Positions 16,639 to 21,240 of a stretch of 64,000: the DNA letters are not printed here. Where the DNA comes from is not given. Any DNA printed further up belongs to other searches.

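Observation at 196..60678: Ten copies of a 66-nt promoter module: two tandem TTGCGY-N4-TTCACG units at a fixed 32-nt distance from an extended -10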

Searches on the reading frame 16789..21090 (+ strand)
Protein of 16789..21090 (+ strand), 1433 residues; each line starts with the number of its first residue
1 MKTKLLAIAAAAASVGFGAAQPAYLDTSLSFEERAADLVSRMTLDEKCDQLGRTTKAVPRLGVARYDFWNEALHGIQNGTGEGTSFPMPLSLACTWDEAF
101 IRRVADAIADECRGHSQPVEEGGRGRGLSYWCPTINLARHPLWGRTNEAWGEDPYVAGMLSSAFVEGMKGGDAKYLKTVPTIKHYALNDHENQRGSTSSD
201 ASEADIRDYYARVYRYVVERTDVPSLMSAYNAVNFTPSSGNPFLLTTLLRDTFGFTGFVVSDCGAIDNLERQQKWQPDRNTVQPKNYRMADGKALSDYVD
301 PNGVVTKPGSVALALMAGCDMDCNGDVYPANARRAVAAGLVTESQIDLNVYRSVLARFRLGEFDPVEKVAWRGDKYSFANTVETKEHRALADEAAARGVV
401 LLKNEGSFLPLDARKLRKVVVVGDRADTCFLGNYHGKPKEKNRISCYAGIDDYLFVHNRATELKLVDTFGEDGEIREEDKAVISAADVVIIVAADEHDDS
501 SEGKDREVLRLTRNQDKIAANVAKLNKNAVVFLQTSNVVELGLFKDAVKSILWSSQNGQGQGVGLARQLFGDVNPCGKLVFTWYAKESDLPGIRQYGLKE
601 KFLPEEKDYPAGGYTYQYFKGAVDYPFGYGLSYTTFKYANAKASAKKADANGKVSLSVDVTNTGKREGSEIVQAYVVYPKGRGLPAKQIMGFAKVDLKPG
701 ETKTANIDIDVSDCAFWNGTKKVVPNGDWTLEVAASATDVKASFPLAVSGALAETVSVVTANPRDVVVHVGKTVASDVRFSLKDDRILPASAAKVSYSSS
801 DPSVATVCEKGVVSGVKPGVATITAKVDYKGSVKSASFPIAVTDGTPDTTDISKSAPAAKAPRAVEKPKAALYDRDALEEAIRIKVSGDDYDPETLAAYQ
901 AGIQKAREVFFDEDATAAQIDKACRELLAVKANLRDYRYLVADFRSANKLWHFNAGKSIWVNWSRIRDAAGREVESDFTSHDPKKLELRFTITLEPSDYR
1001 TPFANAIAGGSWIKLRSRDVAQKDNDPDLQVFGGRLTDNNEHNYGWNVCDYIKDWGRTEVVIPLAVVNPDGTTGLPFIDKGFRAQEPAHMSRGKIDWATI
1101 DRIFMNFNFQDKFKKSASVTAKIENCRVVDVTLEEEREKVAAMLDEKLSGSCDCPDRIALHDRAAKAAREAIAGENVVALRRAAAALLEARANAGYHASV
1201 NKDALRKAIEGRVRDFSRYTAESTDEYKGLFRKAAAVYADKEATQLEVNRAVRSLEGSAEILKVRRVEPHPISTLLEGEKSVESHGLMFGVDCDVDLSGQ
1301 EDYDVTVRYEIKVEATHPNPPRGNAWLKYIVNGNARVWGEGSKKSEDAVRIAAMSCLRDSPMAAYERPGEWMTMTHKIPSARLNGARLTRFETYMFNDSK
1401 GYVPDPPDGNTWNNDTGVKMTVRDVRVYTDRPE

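Call 6: search_protein_families(library=pfam, proteins=[window:16789-21090:+])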
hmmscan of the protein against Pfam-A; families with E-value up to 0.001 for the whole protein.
window:16789-21090:+ (1433 aa): 6 families
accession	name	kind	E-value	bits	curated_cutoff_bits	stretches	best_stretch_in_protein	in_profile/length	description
PF01915.27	Glyco_hydro_3_C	-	5.6e-45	154.2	31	1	399-633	1-200/200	Glycosyl hydrolase family 3 C-terminal domain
PF00933.27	Glyco_hydro_3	-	4.3e-34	118.8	27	1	71-273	70-262/316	Glycosyl hydrolase family 3 N terminal domain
PF14310.12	Fn3-like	-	1.6e-16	60.6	25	1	670-737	1-71/71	Fibronectin type III-like domain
PF07554.19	FIVAR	-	9e-08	33.1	29.2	1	885-934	16-70/71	FIVAR domain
PF02368.24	Big_2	-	6.4e-07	29.7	22.8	1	758-829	4-70/79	Bacterial Ig-like domain (group 2)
PF22359.2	Big-like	-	0.00065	20.3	27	0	794-827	2-35/48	Bacterial Ig-like domain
